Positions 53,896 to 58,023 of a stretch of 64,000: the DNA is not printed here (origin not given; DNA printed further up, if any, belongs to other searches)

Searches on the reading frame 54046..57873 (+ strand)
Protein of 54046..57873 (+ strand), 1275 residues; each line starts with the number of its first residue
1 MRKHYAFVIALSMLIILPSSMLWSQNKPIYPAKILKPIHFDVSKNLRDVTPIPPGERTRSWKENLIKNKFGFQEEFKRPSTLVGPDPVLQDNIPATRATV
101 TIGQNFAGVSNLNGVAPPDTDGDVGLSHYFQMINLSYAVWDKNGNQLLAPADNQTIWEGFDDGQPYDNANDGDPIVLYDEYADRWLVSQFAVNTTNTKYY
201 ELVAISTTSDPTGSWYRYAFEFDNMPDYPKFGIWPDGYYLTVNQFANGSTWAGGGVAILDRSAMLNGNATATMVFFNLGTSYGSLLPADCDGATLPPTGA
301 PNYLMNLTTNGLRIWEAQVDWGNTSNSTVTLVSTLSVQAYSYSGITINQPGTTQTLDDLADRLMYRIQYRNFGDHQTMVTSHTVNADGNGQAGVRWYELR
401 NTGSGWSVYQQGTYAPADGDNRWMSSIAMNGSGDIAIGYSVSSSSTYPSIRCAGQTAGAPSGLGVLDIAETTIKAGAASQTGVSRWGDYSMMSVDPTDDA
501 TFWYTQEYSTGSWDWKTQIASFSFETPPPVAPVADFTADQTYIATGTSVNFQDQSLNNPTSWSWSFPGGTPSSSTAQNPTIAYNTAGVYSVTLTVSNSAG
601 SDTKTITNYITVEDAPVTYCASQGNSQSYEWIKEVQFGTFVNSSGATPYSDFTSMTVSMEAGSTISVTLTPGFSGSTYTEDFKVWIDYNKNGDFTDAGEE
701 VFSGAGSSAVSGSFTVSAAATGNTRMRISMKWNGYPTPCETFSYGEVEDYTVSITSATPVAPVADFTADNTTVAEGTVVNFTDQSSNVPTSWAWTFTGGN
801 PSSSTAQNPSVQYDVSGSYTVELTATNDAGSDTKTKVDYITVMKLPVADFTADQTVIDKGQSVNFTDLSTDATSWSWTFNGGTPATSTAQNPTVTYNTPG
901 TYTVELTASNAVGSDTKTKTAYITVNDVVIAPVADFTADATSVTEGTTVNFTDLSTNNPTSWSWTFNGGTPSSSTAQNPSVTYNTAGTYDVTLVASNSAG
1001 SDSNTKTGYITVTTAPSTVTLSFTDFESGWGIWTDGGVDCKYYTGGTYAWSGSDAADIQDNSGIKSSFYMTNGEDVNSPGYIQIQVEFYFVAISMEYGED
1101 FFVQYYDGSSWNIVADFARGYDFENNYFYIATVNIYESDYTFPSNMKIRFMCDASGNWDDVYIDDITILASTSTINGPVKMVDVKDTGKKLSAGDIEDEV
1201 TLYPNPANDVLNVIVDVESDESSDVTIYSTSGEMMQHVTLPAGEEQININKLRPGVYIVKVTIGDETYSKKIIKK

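Call 17: search_protein_families(library=ncbifam, proteins=[window:54046-57873:+], max_evalue=0.00001)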
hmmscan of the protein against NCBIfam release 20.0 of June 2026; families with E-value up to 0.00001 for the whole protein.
window:54046-57873:+ (1275 aa): 2 families
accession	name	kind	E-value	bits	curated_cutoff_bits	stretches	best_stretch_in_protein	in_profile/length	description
TIGR04183.1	Por_Secre_tail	domain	1e-15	57.4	23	1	1202-1275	1-72/72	T9SS type A sorting domain-containing protein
NF033932.1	LapB_rpt_80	domain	4.1e-09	36.6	45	0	817-862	1-47/83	LapB repeat-containing protein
